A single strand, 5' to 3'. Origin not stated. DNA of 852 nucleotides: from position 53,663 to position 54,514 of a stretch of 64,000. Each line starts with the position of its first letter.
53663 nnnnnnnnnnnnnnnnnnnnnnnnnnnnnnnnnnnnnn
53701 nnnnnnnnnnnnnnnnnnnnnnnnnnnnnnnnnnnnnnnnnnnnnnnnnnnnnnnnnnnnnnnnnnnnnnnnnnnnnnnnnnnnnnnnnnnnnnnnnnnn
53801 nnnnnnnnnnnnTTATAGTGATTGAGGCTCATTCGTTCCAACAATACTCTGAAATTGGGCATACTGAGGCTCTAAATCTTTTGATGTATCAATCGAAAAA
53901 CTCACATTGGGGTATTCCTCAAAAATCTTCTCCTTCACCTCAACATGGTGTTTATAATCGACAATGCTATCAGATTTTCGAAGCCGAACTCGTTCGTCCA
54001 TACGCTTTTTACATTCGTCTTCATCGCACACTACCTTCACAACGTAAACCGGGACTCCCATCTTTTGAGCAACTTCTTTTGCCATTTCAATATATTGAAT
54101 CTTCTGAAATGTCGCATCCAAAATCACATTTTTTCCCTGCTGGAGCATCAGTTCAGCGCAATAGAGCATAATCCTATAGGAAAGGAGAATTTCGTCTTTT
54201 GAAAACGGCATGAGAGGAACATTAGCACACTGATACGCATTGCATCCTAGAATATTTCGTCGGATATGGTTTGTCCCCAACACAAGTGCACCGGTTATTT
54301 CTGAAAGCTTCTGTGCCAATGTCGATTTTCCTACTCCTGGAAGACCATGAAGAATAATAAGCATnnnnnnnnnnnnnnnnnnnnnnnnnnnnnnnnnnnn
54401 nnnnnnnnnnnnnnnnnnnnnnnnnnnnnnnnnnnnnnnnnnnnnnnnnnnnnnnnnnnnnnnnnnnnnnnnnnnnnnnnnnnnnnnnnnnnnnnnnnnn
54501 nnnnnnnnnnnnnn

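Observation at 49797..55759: Form II/III RuBisCO in a non-canonical operon: P-loop kinase, HAD phosphatase and two outsized MDR dehydrogenase paralogs, with no AMP phosphorylase or R15P isomerase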

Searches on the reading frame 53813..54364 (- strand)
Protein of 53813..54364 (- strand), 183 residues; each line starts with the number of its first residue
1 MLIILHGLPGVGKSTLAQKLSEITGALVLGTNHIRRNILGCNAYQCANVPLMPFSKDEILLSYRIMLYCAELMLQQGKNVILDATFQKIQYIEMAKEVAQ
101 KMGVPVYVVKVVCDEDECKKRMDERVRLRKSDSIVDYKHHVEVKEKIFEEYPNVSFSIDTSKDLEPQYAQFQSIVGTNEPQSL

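Call 3: search_protein_families(library=pfam, proteins=[window:53813-54364:-], max_evalue=0.1)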
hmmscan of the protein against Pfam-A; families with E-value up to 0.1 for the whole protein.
window:53813-54364:- (183 aa): 26 families (the best 25 are shown)
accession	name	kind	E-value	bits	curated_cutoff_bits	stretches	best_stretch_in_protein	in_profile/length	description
PF13671.12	AAA_33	-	3.8e-23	82.8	27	1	2-141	1-134/143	AAA domain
PF13238.12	AAA_18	-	4e-09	37.4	29.4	1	3-126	1-112/128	AAA domain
PF06414.18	Zeta_toxin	-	5.4e-08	33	22.3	1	2-150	18-169/199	Zeta toxin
PF08433.16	KTI12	-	3.9e-07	30.3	22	1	1-130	1-124/271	Chromatin associated protein KTI12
PF07931.18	CPT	-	6.7e-07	29.7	22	1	1-127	2-130/172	Chloramphenicol phosphotransferase-like protein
PF13207.12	AAA_17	-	2.4e-06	28.3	27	1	7-25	2-20/136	AAA domain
PF01591.24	6PF2K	-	0.00035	20.4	27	1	2-140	15-156/223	6-phosphofructo-2-kinase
PF00004.35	AAA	-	0.0016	19.3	21.2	1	3-28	1-26/131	ATPase family associated with various cellular activities (AAA)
PF01443.25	Viral_helicase1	-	0.0033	17.7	21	1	3-22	1-20/228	Viral superfamily 1 RNA helicase core domain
PF00406.28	ADK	-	0.004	17.7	26.8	1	6-142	2-129/151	Adenylate kinase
PF02223.23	Thymidylate_kin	-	0.0041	17.3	27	0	86-165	95-179/185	Thymidylate kinase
PF13191.12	AAA_16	-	0.0048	17.8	32.6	1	2-33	26-52/167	AAA ATPase domain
PF07728.20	AAA_5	-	0.0067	16.9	22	1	3-25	2-25/139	AAA domain (dynein-related subfamily)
PF01712.25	dNK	-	0.0075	16.5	27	0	90-168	108-188/203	Deoxynucleoside kinase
PF05729.18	NACHT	-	0.0088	16.3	26.7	1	2-22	2-22/167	NACHT domain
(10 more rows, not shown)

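Call 4: search_protein_families(library=ncbifam, proteins=[window:53813-54364:-], max_evalue=0.1)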
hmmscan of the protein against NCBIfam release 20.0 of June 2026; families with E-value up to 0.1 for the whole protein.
window:53813-54364:- (183 aa): 33 families (the best 25 are shown)
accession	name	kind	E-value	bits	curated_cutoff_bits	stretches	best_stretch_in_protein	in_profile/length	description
TIGR01351.1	adk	subfamily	9.9e-07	28.6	168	1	3-140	2-142/212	adenylate kinase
NF005255.0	PRK06762.2-2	equivalog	9.9e-06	25.6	140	1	2-112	5-106/163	hypothetical protein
NF001381.0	PRK00279.1-3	equivalog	9.5e-05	22.2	187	1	1-133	1-137/188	adenylate kinase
TIGR02173.1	cyt_kin_arch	equivalog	0.00015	21.8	102.1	1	1-35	1-35/169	(d)CMP kinase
TIGR03574.1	selen_PSTK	equivalog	0.00033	20.2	290.5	1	2-44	1-38/249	L-seryl-tRNA(Sec) kinase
NF005250.0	PRK06761.1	equivalog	0.00051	19.2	270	1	2-23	5-26/282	hypothetical protein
NF001386.0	PRK00279.2-4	equivalog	0.0018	17.9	256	1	3-39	5-41/220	adenylate kinase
TIGR03263.1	guanyl_kin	equivalog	0.0036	17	160.45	0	2-29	3-30/180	guanylate kinase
NF001380.0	PRK00279.1-2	equivalog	0.0053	16.2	251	1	1-134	1-136/216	adenylate kinase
NF038208.1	garosamine_AAA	equivalog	0.0068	16.1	170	1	1-29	1-30/167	Gar/GrdA family gentamicin resistance ATP-binding protein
TIGR04075.1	bacter_Pnkp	equivalog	0.0074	14.5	750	1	2-144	10-138/851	polynucleotide kinase-phosphatase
NF040667.1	hom_kin_desulfo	exception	0.0077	16.1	197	1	3-41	3-41/163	homoserine kinase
NF011100.0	PRK14527.1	equivalog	0.008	15.8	154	1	3-129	9-136/191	adenylate kinase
NF004041.0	PRK05541.1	subfamily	0.0094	16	127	1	2-123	9-120/176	adenylyl-sulfate kinase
NF005251.0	PRK06762.1-1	equivalog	0.011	15.7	183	1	2-110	9-106/171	hypothetical protein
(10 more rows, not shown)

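Call 49: find_homologous_proteins(query=window:53813-54364:-, max_evalue=0.00001)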
Query window:53813-54364:- (183 aa): 42 proteins with E <= 0.00001 among 130 candidates.
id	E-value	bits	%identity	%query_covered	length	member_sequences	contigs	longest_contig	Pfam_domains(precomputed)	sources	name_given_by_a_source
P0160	5.9e-116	402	100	100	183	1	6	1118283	PF06414.19,PF07931.19,PF13671.13,PF13207.13,PF08433.17,PF13238.13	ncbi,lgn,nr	ncbi:ATP-binding protein [Candidatus Gottesmanbacteria bacterium]|nr:ATP-binding protein [Candidatus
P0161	1.6e-98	345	88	95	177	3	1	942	PF06414.19,PF07931.19,PF13671.13,PF13207.13,PF08433.17,PF13238.13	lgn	-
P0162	4.1e-86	305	79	97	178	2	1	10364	PF07931.19,PF13671.13,PF13207.13,PF08433.17,PF13238.13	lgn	-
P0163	2.0e-78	280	73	94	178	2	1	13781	PF06414.19,PF01591.25,PF07931.19,PF13671.13,PF13207.13,PF08433.17,PF13238.13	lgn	-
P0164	9.8e-77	274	70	97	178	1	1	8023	PF06414.19,PF13671.13,PF13207.13,PF08433.17,PF13238.13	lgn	-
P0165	4.3e-76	272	69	96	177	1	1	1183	PF07931.19,PF13671.13,PF13207.13,PF08433.17,PF13238.13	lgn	-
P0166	1.2e-74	268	69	96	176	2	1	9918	PF06414.19,PF13671.13,PF13207.13,PF08433.17,PF13238.13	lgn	-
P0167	9.8e-73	261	67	100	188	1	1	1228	PF06414.19,PF07931.19,PF13671.13,PF13207.13,PF08433.17,PF13238.13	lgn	-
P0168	2.5e-72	260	65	97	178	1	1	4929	PF07931.19,PF13671.13,PF13207.13,PF08433.17,PF13238.13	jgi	jgi:predicted kinase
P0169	1.3e-71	258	66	96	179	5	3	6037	PF06414.19,PF07931.19,PF13671.13,PF13207.13,PF08433.17,PF13238.13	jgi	-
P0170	1.4e-71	258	67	96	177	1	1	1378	PF06414.19,PF07931.19,PF13671.13,PF13207.13,PF08433.17,PF13238.13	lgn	-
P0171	5.0e-71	256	62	100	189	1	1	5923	PF06414.19,PF13671.13,PF08433.17,PF13238.13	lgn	-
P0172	6.5e-71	255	65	97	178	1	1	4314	PF13671.13,PF13207.13,PF08433.17,PF13238.13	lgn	-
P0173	1.9e-70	254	68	95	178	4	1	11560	PF06414.19,PF13671.13,PF13207.13,PF08433.17,PF13238.13,PF01583.27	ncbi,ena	-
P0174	3.1e-70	253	64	97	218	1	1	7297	PF06414.19,PF01591.25,PF07931.19,PF13671.13,PF13207.13,PF08433.17,PF13238.13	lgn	-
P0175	5.0e-70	253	68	95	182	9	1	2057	PF06414.19,PF13671.13,PF08433.17,PF13238.13,PF01583.27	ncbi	-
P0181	3.0e-68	247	63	96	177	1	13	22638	PF06414.19,PF07931.19,PF13671.13,PF13207.13,PF08433.17,PF13238.13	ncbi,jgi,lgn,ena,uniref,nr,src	ncbi:hypothetical protein A3D78_01745 [Candidatus Gottesmanbacteria bacterium RIFCSPHIGHO2_02_FULL_3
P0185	9.5e-64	232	64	89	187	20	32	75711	PF06414.19,PF07931.19,PF13671.13,PF08433.17,PF13238.13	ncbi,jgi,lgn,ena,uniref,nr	ncbi:hypothetical protein A3J20_05700 [Candidatus Gottesmanbacteria bacterium RIFCSPLOWO2_02_FULL_42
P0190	3.8e-59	217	56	95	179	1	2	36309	PF06414.19,PF01591.25,PF07931.19,PF13671.13,PF08433.17,PF13238.13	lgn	-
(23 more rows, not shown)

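Call 52: find_related_loci(query=A2, collection=metagenome_contigs, flank=10000)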
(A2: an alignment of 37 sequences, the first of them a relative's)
Query A2 (183 aa) in metagenome_contigs; peptide patterns used: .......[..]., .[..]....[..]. (x = any residue, [..] = any of these).
600 stretches matched a pattern (row limit reached: there are more); 168 encode a relative of the query (tblastn E <= 1e-3); the best 80 are kept; 80 distinct loci.
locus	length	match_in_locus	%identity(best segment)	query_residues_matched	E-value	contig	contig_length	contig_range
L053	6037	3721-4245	66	1-175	1e-78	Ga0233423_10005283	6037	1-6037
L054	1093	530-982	35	1-165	6e-23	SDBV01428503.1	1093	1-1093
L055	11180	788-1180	36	1-145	2e-21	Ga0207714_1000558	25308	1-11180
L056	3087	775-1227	33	1-165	6e-20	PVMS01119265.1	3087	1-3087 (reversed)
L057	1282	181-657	32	1-166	8e-20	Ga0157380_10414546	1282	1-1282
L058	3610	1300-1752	33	1-165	3e-19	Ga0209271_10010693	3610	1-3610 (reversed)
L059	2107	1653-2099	35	1-163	1e-18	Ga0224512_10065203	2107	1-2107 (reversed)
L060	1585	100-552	31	1-165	1e-18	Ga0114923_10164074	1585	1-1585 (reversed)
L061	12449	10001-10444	34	1-162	3e-18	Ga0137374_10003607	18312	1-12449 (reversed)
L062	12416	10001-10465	29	1-165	5e-18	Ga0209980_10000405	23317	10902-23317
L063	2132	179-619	28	2-162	7e-18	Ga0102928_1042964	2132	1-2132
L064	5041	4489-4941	31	1-167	7e-18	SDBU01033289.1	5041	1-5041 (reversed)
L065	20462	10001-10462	32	1-170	2e-17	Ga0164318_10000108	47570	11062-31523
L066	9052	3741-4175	29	1-146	2e-16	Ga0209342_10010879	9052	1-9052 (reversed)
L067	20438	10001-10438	31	1-160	7e-16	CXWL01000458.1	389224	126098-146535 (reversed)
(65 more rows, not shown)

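Call 53: find_encoding_contigs(protein=P0185, flank=10000, max_places=4)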
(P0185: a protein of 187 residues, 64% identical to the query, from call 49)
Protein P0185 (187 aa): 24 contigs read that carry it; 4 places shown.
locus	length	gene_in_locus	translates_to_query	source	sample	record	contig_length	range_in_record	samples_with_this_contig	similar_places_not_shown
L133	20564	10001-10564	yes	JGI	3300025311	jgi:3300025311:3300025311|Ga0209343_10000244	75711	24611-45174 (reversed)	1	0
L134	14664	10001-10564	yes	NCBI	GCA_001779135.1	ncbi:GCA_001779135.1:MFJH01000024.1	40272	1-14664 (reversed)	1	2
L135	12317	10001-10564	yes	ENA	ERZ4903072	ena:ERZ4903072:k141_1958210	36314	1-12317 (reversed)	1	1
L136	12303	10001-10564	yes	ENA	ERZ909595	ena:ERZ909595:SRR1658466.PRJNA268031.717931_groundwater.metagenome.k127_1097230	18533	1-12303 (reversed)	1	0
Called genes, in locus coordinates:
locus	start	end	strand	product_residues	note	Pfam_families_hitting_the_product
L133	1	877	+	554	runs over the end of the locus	-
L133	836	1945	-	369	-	PF00712:DNA_pol3_beta, PF02767:DNA_pol3_beta_2, PF02768:DNA_pol3_beta_3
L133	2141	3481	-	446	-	PF11638:DnaA_N, PF00308:Bac_DnaA, PF01695:IstB_IS21, PF00004:AAA (weak), PF08299:Bac_DnaA_C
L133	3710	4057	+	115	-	PF00825:Ribonuclease_P (weak)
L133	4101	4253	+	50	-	PF01809:YidD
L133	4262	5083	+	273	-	PF02096:60KD_IMP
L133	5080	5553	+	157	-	PF13083:KH_KhpA-B, PF01424:R3H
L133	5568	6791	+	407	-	PF04932:Wzy_C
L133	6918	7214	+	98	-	-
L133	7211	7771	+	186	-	PF01467:CTP_transf_like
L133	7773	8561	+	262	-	PF02540:NAD_synthase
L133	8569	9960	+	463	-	PF02788:RuBisCO_large_N, PF00016:RuBisCO_large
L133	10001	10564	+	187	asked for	PF06414:Zeta_toxin (faint), PF07931:CPT (faint), PF08433:KTI12, PF13238:AAA_18 (weak), PF13671:AAA_33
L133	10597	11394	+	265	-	PF00459:Inositol_P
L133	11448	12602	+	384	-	PF00004:AAA (weak), PF13173:AAA_14, PF13401:AAA_22 (faint), PF13635:DUF4143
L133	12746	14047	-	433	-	PF13173:AAA_14, PF13635:DUF4143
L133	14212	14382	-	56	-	-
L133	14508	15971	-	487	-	PF00331:Glyco_hydro_10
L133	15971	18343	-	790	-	-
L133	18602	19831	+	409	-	PF00349:Hexokinase_1, PF03727:Hexokinase_2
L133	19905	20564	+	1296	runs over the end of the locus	-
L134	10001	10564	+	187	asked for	PF06414:Zeta_toxin (faint), PF07931:CPT (faint), PF08433:KTI12, PF13238:AAA_18 (weak), PF13671:AAA_33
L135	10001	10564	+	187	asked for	PF06414:Zeta_toxin (faint), PF07931:CPT (faint), PF08433:KTI12, PF13238:AAA_18 (weak), PF13671:AAA_33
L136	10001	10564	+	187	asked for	PF06414:Zeta_toxin (faint), PF07931:CPT (faint), PF08433:KTI12, PF13238:AAA_18 (weak), PF13671:AAA_33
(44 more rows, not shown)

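Call 54: find_encoding_contigs(protein=P0190, flank=10000, max_places=3)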
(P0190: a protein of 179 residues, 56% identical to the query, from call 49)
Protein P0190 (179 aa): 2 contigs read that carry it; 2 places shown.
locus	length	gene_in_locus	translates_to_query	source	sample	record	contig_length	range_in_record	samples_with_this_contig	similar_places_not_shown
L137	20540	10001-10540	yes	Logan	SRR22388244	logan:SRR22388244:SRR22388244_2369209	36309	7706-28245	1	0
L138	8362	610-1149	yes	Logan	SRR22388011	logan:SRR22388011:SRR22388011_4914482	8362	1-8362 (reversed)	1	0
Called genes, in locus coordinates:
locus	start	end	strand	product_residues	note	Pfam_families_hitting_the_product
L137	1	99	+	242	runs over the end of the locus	PF05448:AXE1 (faint), PF02129:Peptidase_S15, PF00561:Abhydrolase_1, PF05728:UPF0227 (weak), PF12146:Hydrolase_4 (weak), PF12697:Abhydrolase_6 (weak), PF00326:Peptidase_S9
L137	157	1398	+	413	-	-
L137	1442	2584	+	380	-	PF03033:Glyco_transf_28, PF02350:Epimerase_2 (faint), PF04101:Glyco_tran_28_C, PF13528:Glyco_trans_1_3 (weak)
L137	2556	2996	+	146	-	-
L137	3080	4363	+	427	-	PF11104:PilM_2, PF02491:SHS2_FTSA, PF06723:MreB_Mbl, PF06277:EutA (weak), PF14450:FtsA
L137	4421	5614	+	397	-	PF00091:Tubulin, PF12327:FtsZ_C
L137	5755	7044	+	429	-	-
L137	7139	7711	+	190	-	PF08281:Sigma70_r4_2, PF04545:Sigma70_r4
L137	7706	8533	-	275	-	-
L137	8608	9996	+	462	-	PF02788:RuBisCO_large_N, PF00016:RuBisCO_large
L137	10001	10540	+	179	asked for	PF01591:6PF2K (faint), PF06414:Zeta_toxin (weak), PF07931:CPT (weak), PF08433:KTI12, PF13238:AAA_18, PF13671:AAA_33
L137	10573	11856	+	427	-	-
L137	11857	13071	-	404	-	PF12704:MacB_PCD, PF02687:FtsX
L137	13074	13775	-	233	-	PF00005:ABC_tran, PF02463:SMC_N (weak)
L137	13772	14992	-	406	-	PF25919:BSH_CusB (faint), PF25973:BSH_CzcB (faint), PF00364:Biotin_lipoyl (faint), PF25917:BSH_RND, PF25984:BSH_YknX (weak), PF25990:Beta-barrel_YknX, PF25975:CzcB_C (faint), PF25989:YknX_C (weak)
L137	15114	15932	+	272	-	-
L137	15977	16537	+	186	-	PF07963:N_methyl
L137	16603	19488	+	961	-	PF00133:tRNA-synt_1, PF09334:tRNA-synt_1g, PF08264:Anticodon_1, PF19302:DUF5915 (weak)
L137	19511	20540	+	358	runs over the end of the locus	PF01098:FTSW_RODA_SPOVE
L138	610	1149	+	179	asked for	PF01591:6PF2K (faint), PF06414:Zeta_toxin (weak), PF07931:CPT (weak), PF08433:KTI12, PF13238:AAA_18, PF13671:AAA_33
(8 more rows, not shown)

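Call 58: predict_structure(alignment_id=A2)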
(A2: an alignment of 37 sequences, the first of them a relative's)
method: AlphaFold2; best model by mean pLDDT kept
length: 183 residues; sequences in the alignment: 37
mean_pLDDT: 87.2   pTM: 0.84
mean pLDDT of the five models: 87.2, 86.9, 86.7, 84.7, 83.6
residues with pLDDT >= 90: 120; 70-90: 38; 50-70: 19; < 50: 6
segments of 3 or more residues with pLDDT < 50: 178-183
pLDDT, mean of each block of 10 residues (from residue 1): 95 94 94 80 62 77 95 97 95 98 97 95 83 72 93 95 93 70 35
secondary structure, 60 per line:
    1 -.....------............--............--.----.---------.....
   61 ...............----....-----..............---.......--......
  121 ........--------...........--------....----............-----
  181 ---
elements in order: E2-6 H13-24 E27-30 H31-38 H56-75 E80-83 H89-102 E106-112 H115-128 H137-147 E156-159 H164-175

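Call 62: fold_search(model_id=the predicted structure, library=pdb)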
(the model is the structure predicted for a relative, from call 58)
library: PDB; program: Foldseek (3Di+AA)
matches with E <= 10: 1421; with E <= 0.001: 364
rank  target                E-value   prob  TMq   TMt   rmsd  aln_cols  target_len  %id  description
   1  3a4l_B                1.3e-09  1.00  0.70  0.55   3.9       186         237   25  Crystal structure of archaeal O-phosphoseryl-tRNA(Sec) kinase (released 2009-10-20)
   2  3adb_A                2.0e-09  1.00  0.73  0.55   3.4       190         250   23  Crystal structure of O-phosphoseryl-tRNA kinase complexed with selenocysteine tRNA and AMPPNP (crystal type 1) (released 2010-07-28)
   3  2ofx_A                2.4e-09  1.00  0.70  0.63   3.9       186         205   18  crystal structure of the APSK domain of human PAPSS1 in complex with ADPMg and PAPS (released 2007-04-10)
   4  3add_A                2.9e-09  1.00  0.72  0.54   3.6       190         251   24  Crystal structure of O-phosphoseryl-tRNA kinase complexed with selenocysteine tRNA and AMPPNP (crystal type 3) (released 2010-07-28)
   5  4bzp_A                2.9e-09  1.00  0.68  0.72   3.9       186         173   16  Structure of the Mycobacterium tuberculosis APS kinase CysC in complex with ADP (released 2014-08-06)
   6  3a4l_A                4.0e-09  1.00  0.73  0.58   5.1       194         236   23  Crystal structure of archaeal O-phosphoseryl-tRNA(Sec) kinase (released 2009-10-20)
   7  7yq1_C                4.9e-09  1.00  0.69  0.73   3.9       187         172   19  Crystal structure of adenosine 5'-phosphosulfate kinase from Archaeoglobus fulgidus in complex with AMP-PNP and APS (released 2023-01-18)
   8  3a4n_A                5.6e-09  1.00  0.72  0.56   3.5       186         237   24  Crystal structure of archaeal O-phosphoseryl-tRNA(Sec) kinase (released 2009-10-20)
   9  2ofw_E                6.4e-09  1.00  0.69  0.63   3.9       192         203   19  Crystal structure of the APSK domain of human PAPSS1 complexed with 2 APS molecules (released 2007-04-10)
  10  3adb_B                6.8e-09  1.00  0.72  0.55   3.1       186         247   23  Crystal structure of O-phosphoseryl-tRNA kinase complexed with selenocysteine tRNA and AMPPNP (crystal type 1) (released 2010-07-28)
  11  2ofw_A                7.2e-09  1.00  0.67  0.61   4.5       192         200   19  Crystal structure of the APSK domain of human PAPSS1 complexed with 2 APS molecules (released 2007-04-10)
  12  2ofw_B                8.2e-09  1.00  0.69  0.66   4.0       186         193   19  Crystal structure of the APSK domain of human PAPSS1 complexed with 2 APS molecules (released 2007-04-10)
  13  2ax4_A                8.8e-09  1.00  0.69  0.64   4.2       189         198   17  Crystal structure of the kinase domain of human 3'-phosphoadenosine 5'-phosphosulphate synthetase 2 (released 2005-09-20)
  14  8i1n_B                1.0e-08  1.00  0.69  0.65   3.9       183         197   17  Crystal structure of APSK2 domain from human PAPSS2 in complex with endogenous APS and ADP (released 2023-06-28)
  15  7yq0_A                1.1e-08  1.00  0.68  0.71   3.9       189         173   18  Crystal structure of adenosine 5'-phosphosulfate kinase from Archaeoglobus fulgidus in complex with ADP (released 2023-01-18)
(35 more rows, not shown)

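Call 76: search_protein_families(library=pfam, proteins=[L137:10573-11856:+, L053:4255-5157:-, L053:52-2145:+, L137:7706-8533:-, L137:5755-7044:+], max_evalue=0.01)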
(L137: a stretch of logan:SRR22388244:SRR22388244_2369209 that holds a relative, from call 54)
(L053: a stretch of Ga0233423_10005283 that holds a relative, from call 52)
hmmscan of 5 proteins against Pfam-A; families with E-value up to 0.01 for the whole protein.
L137:10573-11856:+ (427 aa): 0 families

L053:4255-5157:- (300 aa): 3 families
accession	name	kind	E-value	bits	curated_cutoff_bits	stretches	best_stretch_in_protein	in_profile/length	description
PF00589.27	Phage_integrase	-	1.4e-30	106.8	27.1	1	129-288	3-170/172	Phage integrase family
PF02899.23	Phage_int_SAM_1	-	3.7e-16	59.6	22.3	1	26-104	3-81/83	Phage integrase, N-terminal SAM-like domain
PF13495.12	Phage_int_SAM_4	-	7.6e-10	39.5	27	1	26-104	4-80/85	Phage integrase, N-terminal SAM-like domain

L053:52-2145:+ (697 aa): 6 families
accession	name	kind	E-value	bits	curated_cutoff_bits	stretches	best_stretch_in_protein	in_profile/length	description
PF10412.15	TrwB_AAD_bind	-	1.2e-07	31.5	20.5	1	287-382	9-98/387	Type IV secretion-system coupling protein DNA-binding domain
PF01935.23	DUF87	-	6e-07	30.2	23.2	1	285-354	14-81/220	Helicase HerA, central domain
PF12696.13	TraG-D_C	-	0.0004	20.8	22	1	549-613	4-71/126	TraM recognition site of TraD and TraG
PF13401.12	AAA_22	-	0.0011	19.7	27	0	292-325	4-38/130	AAA domain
PF12846.13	AAA_10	-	0.0085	15.6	27.5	0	294-428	22-150/362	AAA-like domain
PF05872.18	HerA_C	-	0.0096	15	22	0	282-334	10-62/502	Helicase HerA-like C-terminal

L137:7706-8533:- (275 aa): 0 families

L137:5755-7044:+ (429 aa): 0 families
